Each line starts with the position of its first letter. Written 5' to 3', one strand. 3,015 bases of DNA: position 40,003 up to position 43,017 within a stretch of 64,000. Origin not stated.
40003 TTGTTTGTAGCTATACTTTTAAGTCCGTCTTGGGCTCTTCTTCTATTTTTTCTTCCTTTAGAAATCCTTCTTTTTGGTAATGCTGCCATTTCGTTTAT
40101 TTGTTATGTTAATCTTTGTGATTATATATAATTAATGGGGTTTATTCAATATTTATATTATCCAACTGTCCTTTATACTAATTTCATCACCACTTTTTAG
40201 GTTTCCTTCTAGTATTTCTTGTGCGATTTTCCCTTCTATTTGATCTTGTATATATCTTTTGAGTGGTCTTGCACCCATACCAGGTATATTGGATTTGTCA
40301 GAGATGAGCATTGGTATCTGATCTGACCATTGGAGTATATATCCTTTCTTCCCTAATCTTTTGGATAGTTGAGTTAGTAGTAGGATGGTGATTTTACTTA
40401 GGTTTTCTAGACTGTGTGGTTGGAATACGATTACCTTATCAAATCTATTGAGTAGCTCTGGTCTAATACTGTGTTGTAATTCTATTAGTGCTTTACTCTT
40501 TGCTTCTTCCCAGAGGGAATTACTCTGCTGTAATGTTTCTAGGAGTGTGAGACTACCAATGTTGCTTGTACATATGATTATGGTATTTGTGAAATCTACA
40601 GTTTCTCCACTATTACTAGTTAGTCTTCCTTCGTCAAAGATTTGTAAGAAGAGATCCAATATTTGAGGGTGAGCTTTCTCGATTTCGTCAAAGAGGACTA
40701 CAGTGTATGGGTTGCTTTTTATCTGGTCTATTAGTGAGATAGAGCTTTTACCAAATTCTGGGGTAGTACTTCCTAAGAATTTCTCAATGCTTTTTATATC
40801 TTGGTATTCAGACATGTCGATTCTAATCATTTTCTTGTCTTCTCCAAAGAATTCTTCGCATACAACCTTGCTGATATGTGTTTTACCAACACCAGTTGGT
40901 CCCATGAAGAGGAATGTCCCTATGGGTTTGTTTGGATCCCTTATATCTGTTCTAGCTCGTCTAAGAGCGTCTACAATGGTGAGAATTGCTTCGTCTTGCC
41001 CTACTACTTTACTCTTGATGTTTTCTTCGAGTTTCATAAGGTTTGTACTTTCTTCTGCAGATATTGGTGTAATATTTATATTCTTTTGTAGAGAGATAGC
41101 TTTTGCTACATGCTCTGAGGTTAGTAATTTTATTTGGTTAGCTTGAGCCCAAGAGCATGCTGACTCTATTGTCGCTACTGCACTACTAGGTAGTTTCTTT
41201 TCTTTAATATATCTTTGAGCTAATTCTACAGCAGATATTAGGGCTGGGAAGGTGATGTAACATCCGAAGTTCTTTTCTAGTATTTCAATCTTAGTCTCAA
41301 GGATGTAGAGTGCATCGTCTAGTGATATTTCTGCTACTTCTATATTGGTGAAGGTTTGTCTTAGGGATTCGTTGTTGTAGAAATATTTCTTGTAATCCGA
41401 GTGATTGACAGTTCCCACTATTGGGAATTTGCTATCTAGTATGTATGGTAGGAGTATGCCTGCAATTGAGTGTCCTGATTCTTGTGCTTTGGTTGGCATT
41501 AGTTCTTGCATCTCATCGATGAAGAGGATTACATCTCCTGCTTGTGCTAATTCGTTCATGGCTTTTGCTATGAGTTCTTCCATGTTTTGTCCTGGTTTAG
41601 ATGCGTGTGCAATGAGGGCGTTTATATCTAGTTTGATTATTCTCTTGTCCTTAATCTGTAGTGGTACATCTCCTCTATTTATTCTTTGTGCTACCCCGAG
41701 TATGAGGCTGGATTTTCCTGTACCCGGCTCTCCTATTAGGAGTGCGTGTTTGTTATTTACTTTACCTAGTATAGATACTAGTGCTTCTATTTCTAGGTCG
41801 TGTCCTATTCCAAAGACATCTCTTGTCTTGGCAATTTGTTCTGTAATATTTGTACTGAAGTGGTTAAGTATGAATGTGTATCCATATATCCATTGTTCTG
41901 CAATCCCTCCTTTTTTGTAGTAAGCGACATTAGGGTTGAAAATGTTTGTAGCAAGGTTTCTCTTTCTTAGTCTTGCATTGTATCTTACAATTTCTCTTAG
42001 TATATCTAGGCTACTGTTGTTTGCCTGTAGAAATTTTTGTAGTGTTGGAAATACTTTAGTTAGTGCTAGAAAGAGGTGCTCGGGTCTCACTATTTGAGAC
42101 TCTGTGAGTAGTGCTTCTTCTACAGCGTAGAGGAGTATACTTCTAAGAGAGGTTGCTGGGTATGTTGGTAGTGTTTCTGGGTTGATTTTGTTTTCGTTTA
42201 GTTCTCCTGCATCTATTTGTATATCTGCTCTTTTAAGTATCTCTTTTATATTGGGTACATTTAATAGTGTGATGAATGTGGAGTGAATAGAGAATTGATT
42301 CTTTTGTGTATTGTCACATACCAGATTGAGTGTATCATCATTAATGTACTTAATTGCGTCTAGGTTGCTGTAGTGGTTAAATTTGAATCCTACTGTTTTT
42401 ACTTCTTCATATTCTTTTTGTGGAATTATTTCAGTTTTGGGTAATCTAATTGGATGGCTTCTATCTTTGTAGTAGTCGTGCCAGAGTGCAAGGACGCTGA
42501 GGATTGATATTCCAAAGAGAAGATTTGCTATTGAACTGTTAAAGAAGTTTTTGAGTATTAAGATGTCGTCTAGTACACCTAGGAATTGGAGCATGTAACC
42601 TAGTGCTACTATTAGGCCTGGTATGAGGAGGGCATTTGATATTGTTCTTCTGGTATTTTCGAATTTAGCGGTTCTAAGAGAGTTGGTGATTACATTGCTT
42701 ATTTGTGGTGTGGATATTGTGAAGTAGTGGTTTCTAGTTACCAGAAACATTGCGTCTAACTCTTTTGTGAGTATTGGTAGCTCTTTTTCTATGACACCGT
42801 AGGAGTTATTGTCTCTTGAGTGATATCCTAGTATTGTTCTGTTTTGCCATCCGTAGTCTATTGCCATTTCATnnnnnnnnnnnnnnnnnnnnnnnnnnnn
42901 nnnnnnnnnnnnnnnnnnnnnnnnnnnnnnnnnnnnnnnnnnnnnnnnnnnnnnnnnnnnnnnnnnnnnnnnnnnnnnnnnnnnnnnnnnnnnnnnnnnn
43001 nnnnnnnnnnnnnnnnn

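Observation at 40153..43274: Membrane-tethered double-AAA+ Clp-family ATPase with small membrane partner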

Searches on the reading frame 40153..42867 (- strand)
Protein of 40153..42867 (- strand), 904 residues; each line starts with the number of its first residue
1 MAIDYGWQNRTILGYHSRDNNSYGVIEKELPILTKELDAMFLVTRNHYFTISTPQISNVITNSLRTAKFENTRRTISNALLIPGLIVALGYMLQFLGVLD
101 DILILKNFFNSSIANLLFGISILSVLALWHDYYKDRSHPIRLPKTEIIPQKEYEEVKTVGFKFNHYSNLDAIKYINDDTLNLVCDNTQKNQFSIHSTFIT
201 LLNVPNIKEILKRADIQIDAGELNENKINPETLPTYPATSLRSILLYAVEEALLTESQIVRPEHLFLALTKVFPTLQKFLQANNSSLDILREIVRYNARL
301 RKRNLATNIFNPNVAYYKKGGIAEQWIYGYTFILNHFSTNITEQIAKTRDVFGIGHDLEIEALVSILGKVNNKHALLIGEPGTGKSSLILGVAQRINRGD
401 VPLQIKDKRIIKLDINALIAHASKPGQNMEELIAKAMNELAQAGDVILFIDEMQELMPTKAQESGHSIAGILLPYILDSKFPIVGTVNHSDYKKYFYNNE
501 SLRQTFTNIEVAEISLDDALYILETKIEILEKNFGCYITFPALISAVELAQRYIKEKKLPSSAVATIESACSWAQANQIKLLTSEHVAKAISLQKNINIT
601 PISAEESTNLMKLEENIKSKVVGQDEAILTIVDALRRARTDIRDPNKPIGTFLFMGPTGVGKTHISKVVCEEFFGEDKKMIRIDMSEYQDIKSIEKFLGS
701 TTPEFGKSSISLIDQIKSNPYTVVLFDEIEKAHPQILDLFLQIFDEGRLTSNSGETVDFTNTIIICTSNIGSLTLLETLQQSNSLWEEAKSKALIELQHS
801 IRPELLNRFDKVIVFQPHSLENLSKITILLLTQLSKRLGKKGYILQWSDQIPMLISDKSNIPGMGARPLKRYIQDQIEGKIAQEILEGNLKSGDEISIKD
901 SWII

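Call 3: search_protein_families(library=pfam, proteins=[window:40153-42867:-], max_evalue=0.1)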
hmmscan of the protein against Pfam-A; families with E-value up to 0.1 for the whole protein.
window:40153-42867:- (904 aa): 46 families (the best 25 are shown)
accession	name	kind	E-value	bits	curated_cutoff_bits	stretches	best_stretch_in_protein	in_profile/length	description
PF07724.20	AAA_2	-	8.8e-47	159.7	27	1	647-811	1-165/166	AAA domain (Cdc48 subfamily)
PF00004.35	AAA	-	3e-19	70.2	21.2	2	376-488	2-109/131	ATPase family associated with various cellular activities (AAA)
PF10431.15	ClpB_D2-small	-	2.3e-17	63.2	21.9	1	821-898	4-81/81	C-terminal, D2-small domain, of ClpB protein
PF07728.20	AAA_5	-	4.8e-13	49.7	22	2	652-772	2-125/139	AAA domain (dynein-related subfamily)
PF13191.12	AAA_16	-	2e-10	41.8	32.6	1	355-411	4-73/167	AAA ATPase domain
PF17871.7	AAA_lid_9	-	7.2e-10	39.2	22.8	1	516-583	2-69/104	AAA lid domain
PF13401.12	AAA_22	-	2e-09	38.3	27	1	373-458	6-97/130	AAA domain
PF00158.32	Sigma54_activat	-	1.4e-07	31.8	20.2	1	644-769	17-142/168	Sigma-54 interaction domain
PF12775.13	AAA_7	-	1.9e-07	31.2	25.8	2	652-700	36-84/181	P-loop containing dynein motor region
PF13173.12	AAA_14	-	3.9e-07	30.6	27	1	653-732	6-74/129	AAA domain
PF05673.19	DUF815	-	8.5e-06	25.5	23.8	1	370-411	51-93/249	Protein of unknown function (DUF815)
PF05496.18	RuvB_N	-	1.6e-05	25.2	27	0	643-676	27-60/159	Holliday junction DNA helicase RuvB P-loop domain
PF20720.3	nSTAND3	-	2.8e-05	24.3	27.2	0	653-693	21-59/155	Novel STAND NTPase 3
PF13479.12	AAA_24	-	0.00012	22.4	27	0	653-737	6-81/195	AAA domain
PF20703.3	nSTAND1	-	0.00012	22.3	27.1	1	355-507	18-178/379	Novel STAND NTPase 1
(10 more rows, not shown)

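Call 4: search_protein_families(library=ncbifam, proteins=[window:40153-42867:-], max_evalue=0.1)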
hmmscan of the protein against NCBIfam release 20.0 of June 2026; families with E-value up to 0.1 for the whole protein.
window:40153-42867:- (904 aa): 42 families (the best 25 are shown)
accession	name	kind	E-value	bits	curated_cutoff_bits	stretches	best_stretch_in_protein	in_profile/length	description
TIGR03346.1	chaperone_ClpB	equivalog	1.5e-139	466.9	1232.1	2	582-899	528-844/853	ATP-dependent chaperone ClpB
TIGR02639.1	ClpA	equivalog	1.8e-120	403.4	993.15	1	333-899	167-733/734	ATP-dependent Clp protease ATP-binding subunit ClpA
NF008118.0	PRK10865.1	equivalog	6.8e-119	398.1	1417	2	583-898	532-846/857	ATP-dependent chaperone ClpB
TIGR03345.1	VI_ClpV1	equivalog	7.4e-110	368.6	884.95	2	583-890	530-840/852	type VI secretion system ATPase TssH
NF033606.1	heat_AAA_ClpK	exception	5.9e-109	365.3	1900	2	583-898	577-896/949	heat shock survival AAA family ATPase ClpK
NF033607.0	disagg_AAA_ClpG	exception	2.4e-108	363.3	1900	2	577-897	550-873/932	AAA family protein disaggregase ClpG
NF008263.0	PRK11034.1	equivalog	1.3e-90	304.4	1350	1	334-899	169-734/758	ATP-dependent Clp protease ATP-binding subunit ClpA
NF003229.0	PRK04195.1-5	equivalog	5.4e-12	45.1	280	2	371-524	43-175/413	replication factor C large subunit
TIGR03420.1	DnaA_homol_Hda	equivalog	1e-08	35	194.8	1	647-693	36-82/226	DnaA regulatory inactivator Hda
TIGR02928.1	TIGR02928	subfamily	1.6e-07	30.5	181.3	1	615-679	11-70/366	orc1/cdc6 family replication initiation protein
TIGR03922.1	T7SS_EccA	equivalog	1.8e-07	30.1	466.65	1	370-507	310-443/557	type VII secretion AAA-ATPase EccA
NF001679.0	PRK00440.1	equivalog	2.7e-06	26.7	303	1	647-729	37-112/322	replication factor C small subunit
NF003226.0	PRK04195.1-1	equivalog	6.2e-06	25.4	588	1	367-489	35-140/405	replication factor C large subunit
NF005304.0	PRK06835.1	equivalog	6.6e-06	25.4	215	1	620-687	157-221/330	ATP-binding protein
NF038214.1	IS21_help_AAA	equivalog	7.1e-05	22.6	200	0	652-674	93-115/232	IS21-like element helper ATPase IstB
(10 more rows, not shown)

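Call 7: find_homologous_proteins(query=window:40153-42867:-, max_evalue=1e-10)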
Query window:40153-42867:- (904 aa): 875 proteins with E <= 1e-10 among 8000 candidates; the best 120 are listed.
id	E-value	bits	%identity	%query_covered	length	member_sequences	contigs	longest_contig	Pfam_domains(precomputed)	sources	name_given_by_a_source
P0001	0.0e+0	1999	100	100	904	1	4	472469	PF13173.13,PF00004.36,PF13401.13,PF17871.8,PF05673.20,PF05496.19,PF07728.21,PF13191.13,PF00158.33,PF07724.21,PF12775.14,PF10431.16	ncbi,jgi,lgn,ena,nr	ncbi:ATP-dependent Clp protease ATP-binding subunit [bacterium]|nr:ATP-dependent Clp protease ATP-bi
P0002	0.0e+0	1826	90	100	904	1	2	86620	PF13173.13,PF13245.13,PF00004.36,PF13401.13,PF17871.8,PF05673.20,PF05496.19,PF01637.25,PF07728.21,PF04851.22,PF13191.13,PF00158.33,PF07724.21,PF12775.14,PF10431.16,PF20720.4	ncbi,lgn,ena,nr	ncbi:ATP-dependent Clp protease ATP-binding subunit [bacterium]|nr:ATP-dependent Clp protease ATP-bi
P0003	0.0e+0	1778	87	100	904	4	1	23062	PF13173.13,PF02861.26,PF00004.36,PF13401.13,PF17871.8,PF05673.20,PF05496.19,PF06309.18,PF07728.21,PF13191.13,PF00158.33,PF07724.21,PF12775.14,PF10431.16,PF20720.4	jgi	-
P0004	0.0e+0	1695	82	100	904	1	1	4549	PF13173.13,PF00004.36,PF13401.13,PF23569.2,PF20703.4,PF17871.8,PF05673.20,PF07728.21,PF13191.13,PF00158.33,PF07724.21,PF12775.14,PF10431.16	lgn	-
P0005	0.0e+0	1603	77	100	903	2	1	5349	PF13173.13,PF00004.36,PF13401.13,PF23569.2,PF17871.8,PF05673.20,PF06309.18,PF07728.21,PF04851.22,PF13191.13,PF00158.33,PF07724.21,PF12775.14,PF00910.29,PF10431.16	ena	-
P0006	0.0e+0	1594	76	100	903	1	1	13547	PF13173.13,PF00004.36,PF13401.13,PF23569.2,PF17871.8,PF05673.20,PF06309.18,PF07728.21,PF04851.22,PF13191.13,PF00158.33,PF07724.21,PF12775.14,PF10431.16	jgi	jgi:ATP-dependent Clp protease ATP-binding subunit ClpC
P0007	0.0e+0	1578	75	100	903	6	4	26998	PF13173.13,PF00004.36,PF13401.13,PF17871.8,PF05673.20,PF06309.18,PF07728.21,PF13191.13,PF00158.33,PF07724.21,PF12775.14,PF10431.16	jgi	jgi:ATP-dependent Clp protease ATP-binding subunit ClpC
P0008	0.0e+0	1578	75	100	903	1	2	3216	PF13173.13,PF20030.6,PF00004.36,PF13401.13,PF23569.2,PF17871.8,PF05673.20,PF07728.21,PF13191.13,PF00158.33,PF07724.21,PF12775.14,PF10431.16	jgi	jgi:ATP-dependent Clp protease ATP-binding subunit ClpA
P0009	0.0e+0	1577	76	100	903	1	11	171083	PF13173.13,PF00004.36,PF13401.13,PF23569.2,PF17871.8,PF05673.20,PF07728.21,PF13191.13,PF00158.33,PF07724.21,PF12775.14,PF00910.29,PF05621.18,PF10431.16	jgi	jgi:ATP-dependent Clp protease ATP-binding subunit ClpA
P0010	0.0e+0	1573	76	100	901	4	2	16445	PF13173.13,PF00004.36,PF13401.13,PF17871.8,PF05673.20,PF07728.21,PF13191.13,PF00158.33,PF07724.21,PF12775.14,PF00910.29,PF10431.16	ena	-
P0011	0.0e+0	1573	76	100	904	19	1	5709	PF13173.13,PF00004.36,PF13401.13,PF23569.2,PF20703.4,PF17871.8,PF05673.20,PF06309.18,PF07728.21,PF13191.13,PF00158.33,PF07724.21,PF12775.14,PF10431.16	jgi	jgi:ATP-dependent Clp protease ATP-binding subunit ClpC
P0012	0.0e+0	1570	76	100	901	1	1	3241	PF13173.13,PF00004.36,PF13401.13,PF17871.8,PF05673.20,PF07728.21,PF13191.13,PF00158.33,PF07724.21,PF12775.14,PF00910.29,PF10431.16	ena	-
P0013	0.0e+0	1569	76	100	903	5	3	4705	PF13173.13,PF00004.36,PF13401.13,PF20703.4,PF17871.8,PF05673.20,PF06309.18,PF07728.21,PF13191.13,PF00158.33,PF07724.21,PF12775.14,PF10431.16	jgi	jgi:ATP-dependent Clp protease ATP-binding subunit ClpC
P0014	0.0e+0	1567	76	100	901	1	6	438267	PF13173.13,PF00004.36,PF13401.13,PF23569.2,PF17871.8,PF05673.20,PF07728.21,PF13191.13,PF00158.33,PF07724.21,PF12775.14,PF00910.29,PF10431.16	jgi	jgi:ATP-dependent Clp protease ATP-binding subunit ClpC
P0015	0.0e+0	1564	74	100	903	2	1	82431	PF13173.13,PF00004.36,PF13401.13,PF17871.8,PF05673.20,PF06309.18,PF07728.21,PF13191.13,PF00158.33,PF07724.21,PF12775.14,PF10431.16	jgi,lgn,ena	-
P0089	0.0e+0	1232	59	100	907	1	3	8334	PF13173.13,PF00004.36,PF13401.13,PF03193.23,PF17871.8,PF05673.20,PF07728.21,PF13191.13,PF00158.33,PF07724.21,PF12775.14,PF10431.16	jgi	-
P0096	0.0e+0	1219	58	100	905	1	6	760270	PF13173.13,PF13479.13,PF07724.21,PF12775.14,PF00004.36,PF13401.13,PF23569.2,PF17871.8,PF07728.21,PF10431.16,PF13191.13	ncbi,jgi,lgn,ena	jgi:ATP-dependent Clp protease ATP-binding subunit ClpC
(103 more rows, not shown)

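Call 13: search_solved_structures(query=window:40153-42867:-, max_evalue=1e-20, show_alignments=0)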
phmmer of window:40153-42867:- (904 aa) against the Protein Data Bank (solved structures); distinct sequences matched with E-value up to 1e-20: 53.
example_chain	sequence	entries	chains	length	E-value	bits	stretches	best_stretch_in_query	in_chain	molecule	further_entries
1qvr_A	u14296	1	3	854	1.1e-112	380.9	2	577-898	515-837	ClpB protein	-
4d2q_A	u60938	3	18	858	6.2e-112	378.5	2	582-897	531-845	CLPB | CHAPERONE PROTEIN CLPB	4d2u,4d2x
6og3_E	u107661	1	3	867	6.5e-112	378.4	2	582-897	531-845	Hyperactive disaggregase ClpB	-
6oax_C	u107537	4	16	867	6.5e-112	378.4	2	582-897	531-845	Hyperactive disaggregase ClpB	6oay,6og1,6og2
4ciu_A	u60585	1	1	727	1.8e-110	373.6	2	582-898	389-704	CHAPERONE PROTEIN CLPB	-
6rn2_A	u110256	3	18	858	2.8e-110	373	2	582-897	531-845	Chaperone protein ClpB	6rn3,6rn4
6qs4_A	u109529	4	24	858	2.8e-110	373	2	582-897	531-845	Chaperone protein ClpB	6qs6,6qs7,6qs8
5ofo_C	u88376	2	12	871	1.1e-109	371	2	582-897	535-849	Chaperone protein ClpB,ATP-dependent Clp protease ATP-binding subunit ClpA,Chaperone prote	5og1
3j3s_A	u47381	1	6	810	2.2e-108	366.7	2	574-897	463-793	Negative regulator of genetic competence ClpC/MecB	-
3j3t_A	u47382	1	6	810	2.5e-108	366.6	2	574-897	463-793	Negative regulator of genetic competence ClpC/MecB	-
3j3r_A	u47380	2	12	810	1.4e-107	364.1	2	574-897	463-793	Negative regulator of genetic competence ClpC/MecB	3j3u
7abr_A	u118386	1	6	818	1.5e-107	364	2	574-897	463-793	Negative regulator of genetic competence ClpC/MecB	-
8xon_S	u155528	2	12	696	1.9e-104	353.7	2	555-896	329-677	NDP-hexose 4-ketoreductase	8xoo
6em8_A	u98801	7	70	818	2.1e-104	353.6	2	574-898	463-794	ATP-dependent Clp protease ATP-binding subunit ClpC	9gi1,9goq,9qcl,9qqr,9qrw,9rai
6em9_A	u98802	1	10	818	3.8e-104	352.7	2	579-898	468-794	ATP-dependent Clp protease ATP-binding subunit ClpC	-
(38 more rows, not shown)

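Call 20: find_encoding_contigs(protein=P0096, flank=8000, max_places=2)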
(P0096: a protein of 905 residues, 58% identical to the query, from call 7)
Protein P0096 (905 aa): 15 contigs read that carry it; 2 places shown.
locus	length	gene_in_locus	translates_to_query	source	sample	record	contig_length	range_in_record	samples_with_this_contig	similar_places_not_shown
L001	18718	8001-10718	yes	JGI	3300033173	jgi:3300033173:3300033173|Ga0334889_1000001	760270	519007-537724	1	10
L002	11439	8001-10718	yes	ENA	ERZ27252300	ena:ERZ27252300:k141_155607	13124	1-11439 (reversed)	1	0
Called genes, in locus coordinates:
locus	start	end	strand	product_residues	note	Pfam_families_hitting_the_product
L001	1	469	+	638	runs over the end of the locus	PF00009:GTP_EFTU, PF01926:MMR_HSR1 (weak), PF22042:EF-G_D2, PF03144:GTP_EFTU_D2 (weak), PF00679:EFG_C, PF21018:BipA_C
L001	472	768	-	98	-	PF13744:HTH_37, PF12844:HTH_19 (weak), PF13443:HTH_26 (weak), PF13560:HTH_31, PF01381:HTH_3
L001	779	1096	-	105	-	PF05973:Gp49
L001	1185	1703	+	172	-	-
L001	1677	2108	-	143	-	PF00293:NUDIX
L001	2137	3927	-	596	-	PF00005:ABC_tran, PF02463:SMC_N (faint), PF13304:AAA_21 (faint)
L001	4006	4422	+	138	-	PF04073:tRNA_edit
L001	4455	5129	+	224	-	PF02578:Cu-oxidase_4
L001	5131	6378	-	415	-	PF08665:PglZ (faint), PF01663:Phosphodiest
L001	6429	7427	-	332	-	PF01207:Dus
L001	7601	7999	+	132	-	-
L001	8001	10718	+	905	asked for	PF13479:AAA_24 (faint), PF23569:NBD_SMAX1 (weak), PF00004:AAA, PF17871:AAA_lid_9, PF07724:AAA_2, PF07728:AAA_5 (weak), PF00004:AAA, PF10431:ClpB_D2-small, +4 more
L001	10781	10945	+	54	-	-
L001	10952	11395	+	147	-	PF01029:NusB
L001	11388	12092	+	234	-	PF22935:RM44_endonuclase, PF14622:Ribonucleas_3_3, PF00636:Ribonuclease_3, PF00035:dsrm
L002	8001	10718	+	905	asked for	PF13479:AAA_24 (faint), PF23569:NBD_SMAX1 (weak), PF00004:AAA, PF17871:AAA_lid_9, PF07724:AAA_2, PF07728:AAA_5 (weak), PF00004:AAA, PF10431:ClpB_D2-small, +4 more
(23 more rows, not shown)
